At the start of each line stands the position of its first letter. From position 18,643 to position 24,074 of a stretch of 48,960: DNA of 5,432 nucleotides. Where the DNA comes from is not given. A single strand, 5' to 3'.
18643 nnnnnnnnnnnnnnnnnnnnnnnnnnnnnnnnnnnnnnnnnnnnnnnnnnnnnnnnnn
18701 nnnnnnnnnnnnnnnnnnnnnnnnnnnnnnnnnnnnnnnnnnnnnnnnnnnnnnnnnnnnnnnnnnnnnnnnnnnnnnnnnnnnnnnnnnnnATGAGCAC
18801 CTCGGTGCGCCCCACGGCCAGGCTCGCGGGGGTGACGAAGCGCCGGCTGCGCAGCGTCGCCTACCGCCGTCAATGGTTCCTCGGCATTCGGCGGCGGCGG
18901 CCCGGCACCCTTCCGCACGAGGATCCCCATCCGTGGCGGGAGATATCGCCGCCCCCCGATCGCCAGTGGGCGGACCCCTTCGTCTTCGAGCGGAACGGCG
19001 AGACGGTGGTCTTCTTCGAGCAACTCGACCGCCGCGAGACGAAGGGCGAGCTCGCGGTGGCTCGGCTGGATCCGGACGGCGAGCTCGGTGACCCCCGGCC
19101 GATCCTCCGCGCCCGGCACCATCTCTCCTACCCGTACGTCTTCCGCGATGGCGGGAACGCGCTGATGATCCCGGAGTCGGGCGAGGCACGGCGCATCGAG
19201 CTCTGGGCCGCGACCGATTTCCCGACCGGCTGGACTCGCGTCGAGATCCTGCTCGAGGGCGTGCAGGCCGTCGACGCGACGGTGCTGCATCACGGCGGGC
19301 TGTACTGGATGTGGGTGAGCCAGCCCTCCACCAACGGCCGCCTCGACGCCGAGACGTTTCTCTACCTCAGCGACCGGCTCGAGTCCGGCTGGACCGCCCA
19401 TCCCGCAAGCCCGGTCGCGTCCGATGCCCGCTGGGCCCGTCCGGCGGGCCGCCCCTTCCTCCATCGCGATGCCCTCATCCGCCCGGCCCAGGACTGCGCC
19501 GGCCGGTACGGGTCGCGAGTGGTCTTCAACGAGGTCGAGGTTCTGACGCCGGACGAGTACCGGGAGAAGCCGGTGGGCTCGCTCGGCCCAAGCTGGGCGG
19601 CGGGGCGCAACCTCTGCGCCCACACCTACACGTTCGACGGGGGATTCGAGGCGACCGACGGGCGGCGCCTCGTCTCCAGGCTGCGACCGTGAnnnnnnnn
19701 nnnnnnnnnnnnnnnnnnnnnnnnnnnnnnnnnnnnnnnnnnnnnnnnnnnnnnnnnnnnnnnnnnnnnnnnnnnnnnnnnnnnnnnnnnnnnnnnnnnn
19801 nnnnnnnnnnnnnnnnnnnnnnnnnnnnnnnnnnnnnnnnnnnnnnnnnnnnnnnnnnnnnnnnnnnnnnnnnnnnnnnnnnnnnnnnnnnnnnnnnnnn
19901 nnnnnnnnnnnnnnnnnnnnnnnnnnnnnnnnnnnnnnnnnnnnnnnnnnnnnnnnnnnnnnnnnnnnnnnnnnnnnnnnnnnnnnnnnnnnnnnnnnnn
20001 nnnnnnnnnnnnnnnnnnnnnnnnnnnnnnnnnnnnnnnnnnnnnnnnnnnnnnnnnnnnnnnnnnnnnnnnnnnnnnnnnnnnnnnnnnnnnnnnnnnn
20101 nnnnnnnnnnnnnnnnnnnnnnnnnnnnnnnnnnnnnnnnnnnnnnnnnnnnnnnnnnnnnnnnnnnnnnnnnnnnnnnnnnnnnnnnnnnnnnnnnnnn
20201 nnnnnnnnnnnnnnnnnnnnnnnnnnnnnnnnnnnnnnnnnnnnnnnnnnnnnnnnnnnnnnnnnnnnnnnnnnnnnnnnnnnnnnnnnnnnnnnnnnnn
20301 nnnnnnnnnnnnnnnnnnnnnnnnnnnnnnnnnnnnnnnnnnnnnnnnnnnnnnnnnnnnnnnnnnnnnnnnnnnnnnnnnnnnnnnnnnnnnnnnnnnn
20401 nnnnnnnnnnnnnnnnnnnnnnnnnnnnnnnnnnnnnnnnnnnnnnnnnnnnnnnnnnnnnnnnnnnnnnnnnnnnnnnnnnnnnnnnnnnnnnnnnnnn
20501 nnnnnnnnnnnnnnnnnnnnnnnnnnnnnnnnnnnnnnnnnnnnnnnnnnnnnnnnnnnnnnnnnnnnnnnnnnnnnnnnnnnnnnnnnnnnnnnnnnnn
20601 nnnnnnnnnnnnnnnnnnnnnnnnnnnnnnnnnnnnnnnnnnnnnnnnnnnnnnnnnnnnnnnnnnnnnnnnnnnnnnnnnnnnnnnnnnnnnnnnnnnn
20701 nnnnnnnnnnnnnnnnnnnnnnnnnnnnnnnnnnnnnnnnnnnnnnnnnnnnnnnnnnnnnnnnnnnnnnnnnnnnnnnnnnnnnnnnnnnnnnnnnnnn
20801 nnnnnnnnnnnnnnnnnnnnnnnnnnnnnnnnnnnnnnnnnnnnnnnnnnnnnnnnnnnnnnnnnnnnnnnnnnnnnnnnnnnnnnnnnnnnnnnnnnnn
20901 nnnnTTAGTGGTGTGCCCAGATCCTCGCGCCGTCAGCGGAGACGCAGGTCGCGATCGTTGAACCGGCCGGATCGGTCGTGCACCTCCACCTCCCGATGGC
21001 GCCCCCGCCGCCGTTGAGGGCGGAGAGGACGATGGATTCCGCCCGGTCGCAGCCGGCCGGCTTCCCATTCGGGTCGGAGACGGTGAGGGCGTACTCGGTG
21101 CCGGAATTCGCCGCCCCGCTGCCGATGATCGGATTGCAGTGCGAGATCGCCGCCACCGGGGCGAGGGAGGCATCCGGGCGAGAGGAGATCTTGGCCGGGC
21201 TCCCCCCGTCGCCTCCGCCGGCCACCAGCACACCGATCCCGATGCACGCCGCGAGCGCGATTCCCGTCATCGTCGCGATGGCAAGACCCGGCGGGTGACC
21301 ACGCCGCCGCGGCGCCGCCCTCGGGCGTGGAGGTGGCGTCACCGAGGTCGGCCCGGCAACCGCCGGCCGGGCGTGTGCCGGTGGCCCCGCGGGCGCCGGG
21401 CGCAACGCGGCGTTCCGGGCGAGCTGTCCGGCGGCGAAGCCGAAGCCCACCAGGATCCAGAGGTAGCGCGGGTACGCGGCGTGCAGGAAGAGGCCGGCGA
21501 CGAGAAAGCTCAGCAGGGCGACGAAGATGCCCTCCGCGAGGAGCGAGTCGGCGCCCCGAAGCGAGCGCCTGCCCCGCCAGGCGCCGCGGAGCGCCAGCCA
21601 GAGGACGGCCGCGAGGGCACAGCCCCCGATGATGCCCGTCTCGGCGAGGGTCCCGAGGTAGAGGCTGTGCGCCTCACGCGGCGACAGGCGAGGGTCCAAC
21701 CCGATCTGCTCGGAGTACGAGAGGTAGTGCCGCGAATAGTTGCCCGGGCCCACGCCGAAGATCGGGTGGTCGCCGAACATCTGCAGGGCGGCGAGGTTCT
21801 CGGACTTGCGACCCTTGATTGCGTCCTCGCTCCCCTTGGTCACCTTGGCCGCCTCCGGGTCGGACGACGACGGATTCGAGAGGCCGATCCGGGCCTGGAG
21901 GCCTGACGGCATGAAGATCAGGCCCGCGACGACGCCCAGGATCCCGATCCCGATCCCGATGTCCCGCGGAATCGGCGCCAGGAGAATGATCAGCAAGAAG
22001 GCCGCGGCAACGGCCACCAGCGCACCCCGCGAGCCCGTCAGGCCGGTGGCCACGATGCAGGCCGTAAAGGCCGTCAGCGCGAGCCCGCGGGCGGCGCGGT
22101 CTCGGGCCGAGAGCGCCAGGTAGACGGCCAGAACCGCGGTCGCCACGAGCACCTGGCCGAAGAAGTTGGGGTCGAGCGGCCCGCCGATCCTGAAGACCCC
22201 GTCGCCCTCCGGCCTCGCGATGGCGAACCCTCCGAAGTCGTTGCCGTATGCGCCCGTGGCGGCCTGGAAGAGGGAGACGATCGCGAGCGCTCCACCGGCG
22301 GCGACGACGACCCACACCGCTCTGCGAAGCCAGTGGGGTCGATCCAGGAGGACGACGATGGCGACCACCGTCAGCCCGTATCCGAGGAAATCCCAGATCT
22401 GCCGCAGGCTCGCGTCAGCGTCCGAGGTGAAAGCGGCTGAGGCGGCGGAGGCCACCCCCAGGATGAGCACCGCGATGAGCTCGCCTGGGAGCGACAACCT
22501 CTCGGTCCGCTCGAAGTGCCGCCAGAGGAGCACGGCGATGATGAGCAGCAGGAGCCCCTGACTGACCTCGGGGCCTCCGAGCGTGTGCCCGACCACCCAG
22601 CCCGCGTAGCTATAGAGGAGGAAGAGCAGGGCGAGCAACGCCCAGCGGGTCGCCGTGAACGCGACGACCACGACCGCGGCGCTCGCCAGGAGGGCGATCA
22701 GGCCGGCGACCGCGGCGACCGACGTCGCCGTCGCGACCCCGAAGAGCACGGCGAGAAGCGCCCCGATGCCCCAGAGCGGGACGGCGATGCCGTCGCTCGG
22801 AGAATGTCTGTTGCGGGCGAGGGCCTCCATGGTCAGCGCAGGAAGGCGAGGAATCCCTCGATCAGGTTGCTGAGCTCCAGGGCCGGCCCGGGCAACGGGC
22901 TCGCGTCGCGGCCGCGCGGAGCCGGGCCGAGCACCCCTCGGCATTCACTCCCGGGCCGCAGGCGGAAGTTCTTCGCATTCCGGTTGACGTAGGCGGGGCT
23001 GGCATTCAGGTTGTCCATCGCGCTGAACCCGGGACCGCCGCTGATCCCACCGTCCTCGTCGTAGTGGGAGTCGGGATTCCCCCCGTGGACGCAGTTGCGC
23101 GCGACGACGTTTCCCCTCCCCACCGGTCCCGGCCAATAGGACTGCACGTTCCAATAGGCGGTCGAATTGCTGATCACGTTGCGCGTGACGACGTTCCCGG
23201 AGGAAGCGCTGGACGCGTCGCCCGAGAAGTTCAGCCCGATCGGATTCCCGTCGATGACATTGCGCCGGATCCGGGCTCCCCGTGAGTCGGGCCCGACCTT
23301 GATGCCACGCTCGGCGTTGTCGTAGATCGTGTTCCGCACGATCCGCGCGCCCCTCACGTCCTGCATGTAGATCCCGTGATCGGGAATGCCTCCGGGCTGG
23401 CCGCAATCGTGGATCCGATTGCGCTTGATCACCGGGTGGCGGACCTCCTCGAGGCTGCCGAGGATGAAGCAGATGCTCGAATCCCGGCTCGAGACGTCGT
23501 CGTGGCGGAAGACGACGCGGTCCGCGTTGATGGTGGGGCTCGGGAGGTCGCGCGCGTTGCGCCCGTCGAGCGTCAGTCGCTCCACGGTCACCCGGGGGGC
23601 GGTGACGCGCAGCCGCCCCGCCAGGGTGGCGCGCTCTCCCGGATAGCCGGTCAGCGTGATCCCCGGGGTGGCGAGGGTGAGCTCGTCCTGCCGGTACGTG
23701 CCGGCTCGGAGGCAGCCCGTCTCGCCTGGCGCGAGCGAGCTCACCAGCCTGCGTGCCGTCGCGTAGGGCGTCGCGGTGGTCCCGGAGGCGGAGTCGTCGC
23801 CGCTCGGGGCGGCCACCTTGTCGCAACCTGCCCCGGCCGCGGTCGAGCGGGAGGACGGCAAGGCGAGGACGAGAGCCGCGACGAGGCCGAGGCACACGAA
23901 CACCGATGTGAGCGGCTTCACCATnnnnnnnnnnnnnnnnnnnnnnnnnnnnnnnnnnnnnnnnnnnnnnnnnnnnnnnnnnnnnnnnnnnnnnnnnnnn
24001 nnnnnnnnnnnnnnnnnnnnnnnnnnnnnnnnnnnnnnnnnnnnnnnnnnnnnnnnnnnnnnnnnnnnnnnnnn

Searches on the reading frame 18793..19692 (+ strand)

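Call 35: search_protein_families(library=pfam, proteins=[window:18793-19692:+], max_evalue=0.00001)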
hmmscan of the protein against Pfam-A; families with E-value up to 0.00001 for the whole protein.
window:18793-19692:+ (299 aa): 1 family
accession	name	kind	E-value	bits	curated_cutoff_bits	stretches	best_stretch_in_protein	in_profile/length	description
PF24793.1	GINT1_N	-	6.3e-36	124.4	27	1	59-262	60-266/304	Glucosamine inositolphosphorylceramide transferase 1, N-terminal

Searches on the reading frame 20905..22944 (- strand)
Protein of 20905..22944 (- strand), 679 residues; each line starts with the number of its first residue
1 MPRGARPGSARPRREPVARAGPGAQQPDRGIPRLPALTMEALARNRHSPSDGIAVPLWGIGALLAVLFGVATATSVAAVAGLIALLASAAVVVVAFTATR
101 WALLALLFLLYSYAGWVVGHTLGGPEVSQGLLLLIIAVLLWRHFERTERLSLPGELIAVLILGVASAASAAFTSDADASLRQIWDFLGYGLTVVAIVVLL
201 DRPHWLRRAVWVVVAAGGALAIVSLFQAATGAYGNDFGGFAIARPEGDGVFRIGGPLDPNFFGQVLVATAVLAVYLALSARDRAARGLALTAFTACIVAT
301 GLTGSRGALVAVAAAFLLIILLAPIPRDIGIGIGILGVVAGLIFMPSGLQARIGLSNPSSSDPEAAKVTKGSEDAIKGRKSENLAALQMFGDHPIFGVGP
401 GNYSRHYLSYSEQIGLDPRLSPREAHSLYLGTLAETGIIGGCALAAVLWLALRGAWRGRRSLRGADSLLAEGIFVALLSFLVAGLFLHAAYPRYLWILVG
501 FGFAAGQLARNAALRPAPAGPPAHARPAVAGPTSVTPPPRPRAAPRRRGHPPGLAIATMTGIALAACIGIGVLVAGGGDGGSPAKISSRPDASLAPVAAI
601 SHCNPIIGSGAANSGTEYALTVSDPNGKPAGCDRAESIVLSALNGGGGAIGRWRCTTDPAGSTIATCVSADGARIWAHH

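Call 35: search_protein_families(library=pfam, proteins=[window:20905-22944:-], max_evalue=0.00001)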
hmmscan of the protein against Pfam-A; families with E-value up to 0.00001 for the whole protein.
window:20905-22944:- (679 aa): 1 family
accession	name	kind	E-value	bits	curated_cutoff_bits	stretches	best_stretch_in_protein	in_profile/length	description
PF04932.20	Wzy_C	-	2.9e-19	69.8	31.7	1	293-443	3-147/149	O-Antigen ligase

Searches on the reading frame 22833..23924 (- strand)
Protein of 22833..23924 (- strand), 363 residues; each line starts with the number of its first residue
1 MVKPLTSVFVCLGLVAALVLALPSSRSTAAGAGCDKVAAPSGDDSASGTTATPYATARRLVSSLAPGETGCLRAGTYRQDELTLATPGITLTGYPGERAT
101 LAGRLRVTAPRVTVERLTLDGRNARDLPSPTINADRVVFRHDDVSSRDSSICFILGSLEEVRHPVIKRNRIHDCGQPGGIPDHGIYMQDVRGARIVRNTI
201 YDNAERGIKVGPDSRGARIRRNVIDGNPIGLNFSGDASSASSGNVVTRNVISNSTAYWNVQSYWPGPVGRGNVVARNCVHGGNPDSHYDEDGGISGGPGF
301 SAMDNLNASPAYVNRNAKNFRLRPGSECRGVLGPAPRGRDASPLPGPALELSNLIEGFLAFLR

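Call 35: search_protein_families(library=pfam, proteins=[window:22833-23924:-], max_evalue=0.00001)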
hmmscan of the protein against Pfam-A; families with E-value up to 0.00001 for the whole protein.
window:22833-23924:- (363 aa): 3 families
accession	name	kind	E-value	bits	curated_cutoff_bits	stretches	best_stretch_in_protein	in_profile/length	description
PF13229.12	Beta_helix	-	6.2e-10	39.4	25.9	1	157-254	54-137/158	Right handed beta helix region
PF05048.19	NosD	-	8.2e-10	38.9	23.6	1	158-283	87-205/212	Periplasmic copper-binding protein (NosD)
PF07602.17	DUF1565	-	3.8e-06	26.9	20.3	0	180-254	122-227/257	Protein of unknown function (DUF1565)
